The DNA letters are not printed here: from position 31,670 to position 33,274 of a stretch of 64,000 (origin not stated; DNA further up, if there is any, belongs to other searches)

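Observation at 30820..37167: Tightly coupled six-gene carrier-protein operon of unassigned function (hydrolase / catalytically stripped DapDC homolog / unknown / methyltransferase / adenylating ligase / ACP)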

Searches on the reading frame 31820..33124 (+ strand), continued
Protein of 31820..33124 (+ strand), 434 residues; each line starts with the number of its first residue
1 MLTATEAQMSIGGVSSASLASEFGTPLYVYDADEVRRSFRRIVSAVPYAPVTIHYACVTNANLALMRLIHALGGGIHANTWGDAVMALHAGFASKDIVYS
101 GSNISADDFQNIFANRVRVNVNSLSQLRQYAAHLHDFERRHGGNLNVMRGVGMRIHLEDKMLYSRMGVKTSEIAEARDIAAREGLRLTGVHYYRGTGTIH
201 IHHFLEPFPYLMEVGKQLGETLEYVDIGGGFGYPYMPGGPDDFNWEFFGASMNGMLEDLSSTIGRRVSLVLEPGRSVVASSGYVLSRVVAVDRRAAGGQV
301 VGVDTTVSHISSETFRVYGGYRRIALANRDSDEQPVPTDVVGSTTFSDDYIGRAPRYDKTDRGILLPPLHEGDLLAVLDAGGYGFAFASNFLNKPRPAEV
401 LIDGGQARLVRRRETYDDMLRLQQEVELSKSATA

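Call 86: search_solved_structures(query=A4, max_evalue=1e-20, show_alignments=1)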
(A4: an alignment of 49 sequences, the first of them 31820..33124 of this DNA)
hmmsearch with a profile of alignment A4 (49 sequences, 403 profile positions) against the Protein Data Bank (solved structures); distinct sequences matched with E-value up to 1e-20: 48.
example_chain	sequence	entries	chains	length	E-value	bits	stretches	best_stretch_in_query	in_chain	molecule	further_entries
2p3e_A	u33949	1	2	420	6.4e-86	291.9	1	7-398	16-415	Diaminopimelate decarboxylase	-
2yxx_A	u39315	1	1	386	1.2e-81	277.9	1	16-399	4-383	Diaminopimelate decarboxylase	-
1knw_A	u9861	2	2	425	2.2e-77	263.8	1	13-400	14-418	Diaminopimelate decarboxylase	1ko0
4xg1_A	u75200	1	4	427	3.7e-75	256.4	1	6-398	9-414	Diaminopimelate decarboxylase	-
1twi_A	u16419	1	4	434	9.1e-75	255.2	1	9-401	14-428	Diaminopimelate decarboxylase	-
1tuf_A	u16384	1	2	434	9.2e-75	255.1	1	9-401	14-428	Diaminopimelate decarboxylase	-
3n2b_A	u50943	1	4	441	9.4e-75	255.1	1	6-398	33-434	Diaminopimelate decarboxylase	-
7ru7_A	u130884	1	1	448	2.6e-73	250.3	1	8-401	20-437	L-glutamyl-[BtrI acyl-carrier protein] decarboxylase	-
3c5q_A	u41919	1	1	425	4.2e-73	249.7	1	15-399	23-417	Diaminopimelate decarboxylase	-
2qgh_A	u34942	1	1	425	4.2e-73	249.7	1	15-399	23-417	Diaminopimelate decarboxylase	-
2j66_A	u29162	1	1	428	6.6e-73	249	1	12-401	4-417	BTRK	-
6n2a_A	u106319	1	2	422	5.5e-69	236.1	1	14-398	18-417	Diaminopimelate decarboxylase 1, chloroplastic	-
6n2f_A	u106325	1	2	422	3.1e-68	233.7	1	13-398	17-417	Diaminopimelate decarboxylase 2, chloroplastic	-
3vab_A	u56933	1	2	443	9.2e-67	228.8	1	8-399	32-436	Diaminopimelate decarboxylase 1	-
1hkv_A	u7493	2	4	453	2.8e-56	194.3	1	11-401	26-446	DIAMINOPIMELATE DECARBOXYLASE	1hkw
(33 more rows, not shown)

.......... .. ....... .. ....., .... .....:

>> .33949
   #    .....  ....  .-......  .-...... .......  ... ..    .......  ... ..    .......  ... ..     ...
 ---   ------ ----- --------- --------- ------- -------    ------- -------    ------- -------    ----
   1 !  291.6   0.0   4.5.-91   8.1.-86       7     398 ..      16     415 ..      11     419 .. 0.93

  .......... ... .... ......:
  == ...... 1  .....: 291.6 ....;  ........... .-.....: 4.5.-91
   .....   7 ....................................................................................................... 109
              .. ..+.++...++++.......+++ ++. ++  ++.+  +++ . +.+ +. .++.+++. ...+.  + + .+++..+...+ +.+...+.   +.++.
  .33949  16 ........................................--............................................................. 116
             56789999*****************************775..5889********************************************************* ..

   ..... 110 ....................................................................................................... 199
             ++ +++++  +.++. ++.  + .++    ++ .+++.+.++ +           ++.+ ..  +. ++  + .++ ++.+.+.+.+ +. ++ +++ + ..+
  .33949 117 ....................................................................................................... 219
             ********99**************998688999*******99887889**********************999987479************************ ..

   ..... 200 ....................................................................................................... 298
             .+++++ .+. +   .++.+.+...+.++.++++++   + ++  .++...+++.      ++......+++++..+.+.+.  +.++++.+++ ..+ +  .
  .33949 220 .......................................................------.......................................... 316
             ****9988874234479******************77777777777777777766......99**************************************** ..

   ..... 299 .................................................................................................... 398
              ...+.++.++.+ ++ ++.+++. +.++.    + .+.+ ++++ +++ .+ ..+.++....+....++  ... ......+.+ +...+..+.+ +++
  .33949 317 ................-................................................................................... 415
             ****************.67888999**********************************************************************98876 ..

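Call 88: predict_structure(alignment_id=A4)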
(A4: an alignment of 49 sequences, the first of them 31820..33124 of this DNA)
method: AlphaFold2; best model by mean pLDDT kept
length: 434 residues; sequences in the alignment: 49
mean_pLDDT: 90.4   pTM: 0.90
mean pLDDT of the five models: 90.4, 90.3, 90.3, 89.4, 88.3
residues with pLDDT >= 90: 328; 70-90: 65; 50-70: 34; < 50: 7
segments of 3 or more residues with pLDDT < 50: 1-6
pLDDT, mean of each block of 10 residues (from residue 1): 51 97 98 98 96 96 98 98 98 98 95 98 98 98 92 92 80 97 98 79 85 95 94 74 86 96 97 94 98 91 94 58 88 91 91 74 85 95 90 95 98 96 83 55
secondary structure, 60 per line:
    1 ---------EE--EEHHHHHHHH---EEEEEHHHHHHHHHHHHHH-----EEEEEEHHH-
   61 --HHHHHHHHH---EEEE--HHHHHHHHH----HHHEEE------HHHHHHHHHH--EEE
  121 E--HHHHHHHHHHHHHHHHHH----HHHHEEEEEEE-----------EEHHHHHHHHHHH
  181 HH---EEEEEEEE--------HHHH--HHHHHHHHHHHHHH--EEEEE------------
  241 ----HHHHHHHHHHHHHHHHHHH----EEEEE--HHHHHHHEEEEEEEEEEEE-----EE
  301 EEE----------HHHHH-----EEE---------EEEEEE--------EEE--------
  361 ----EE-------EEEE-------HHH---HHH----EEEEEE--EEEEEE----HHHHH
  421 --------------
elements in order: H16-23 E27-31 H32-45 E51-56 H63-71 E75-78 H81-89 E97-99 H106-115 E118-121 H124-141 H146-149 E150-156 H170-182 E186-193 H202-205 H208-221 E224-228 H245-263 E268-272 H275-281 E282-293 E299-303 H314-318 E324-326 E336-341 E350-352 E374-377 E398-403 E406-411 H416-420

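Call 90: fold_search(model_id=the predicted structure, library=pdb)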
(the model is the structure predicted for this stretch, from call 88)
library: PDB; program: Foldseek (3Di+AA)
matches with E <= 10: 1626; with E <= 0.001: 238
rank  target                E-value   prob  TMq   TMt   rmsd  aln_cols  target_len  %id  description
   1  2p3e_B                5.6e-36  1.00  0.81  0.87   3.1       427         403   26  Crystal structure of AQ1208 from Aquifex aeolicus (released 2007-05-01)
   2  1ko0                  1.2e-35  1.00  0.79  0.82   3.5       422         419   27  Crystal Structure of a D,L-lysine complex of diaminopimelate decarboxylase (released 2003-11-11)
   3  1knw                  1.6e-34  1.00  0.80  0.82   3.6       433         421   26  Crystal structure of diaminopimelate decarboxylase (released 2003-11-11)
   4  4xg1_C                1.8e-34  1.00  0.82  0.87   2.8       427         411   24  Psychromonas ingrahamii diaminopimelate decarboxylase with LLP (released 2016-03-09)
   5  2p3e_A                2.9e-34  1.00  0.81  0.88   2.8       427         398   26  Crystal structure of AQ1208 from Aquifex aeolicus (released 2007-05-01)
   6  4xg1_D                3.0e-34  1.00  0.82  0.88   2.8       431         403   24  Psychromonas ingrahamii diaminopimelate decarboxylase with LLP (released 2016-03-09)
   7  1twi_A                1.8e-33  1.00  0.84  0.84   2.8       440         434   24  Crystal structure of Diaminopimelate Decarboxylase from m. jannaschii in co-complex with L-lysine (released 2004-07-27)
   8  1tuf_A                2.1e-33  1.00  0.84  0.84   2.6       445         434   24  Crystal structure of Diaminopimelate Decarboxylase from m. jannaschi (released 2004-07-20)
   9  4xg1_B                2.7e-33  1.00  0.81  0.84   3.4       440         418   24  Psychromonas ingrahamii diaminopimelate decarboxylase with LLP (released 2016-03-09)
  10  3n2b_D                6.9e-33  1.00  0.80  0.87   2.6       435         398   22  1.8 Angstrom Resolution Crystal Structure of Diaminopimelate Decarboxylase (lysA) from Vibrio cholerae. (released 2010-06-09)
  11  2qgh                  1.2e-32  1.00  0.80  0.88   2.7       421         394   24  Crystal structure of diaminopimelate decarboxylase from Helicobacter pylori complexed with L-lysine (released 2008-05-27)
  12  3c5q                  1.4e-32  1.00  0.80  0.88   3.1       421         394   24  Crystal structure of diaminopimelate decarboxylase (I148L mutant) from Helicobacter pylori complexed with L-lysine (released 2008-05-27)
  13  2yxx                  1.4e-32  1.00  0.77  0.87   3.1       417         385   25  Crystal structure analysis of Diaminopimelate decarboxylate (lysA) (released 2007-10-30)
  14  4xg1_A                1.4e-32  1.00  0.78  0.86   3.3       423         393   25  Psychromonas ingrahamii diaminopimelate decarboxylase with LLP (released 2016-03-09)
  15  9cya                  1.9e-32  1.00  0.83  0.78   3.7       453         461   22  C387S variant of D-ornithine/D-lysine decarboxylase complexed with HEPES and putrescine (released 2025-08-06)
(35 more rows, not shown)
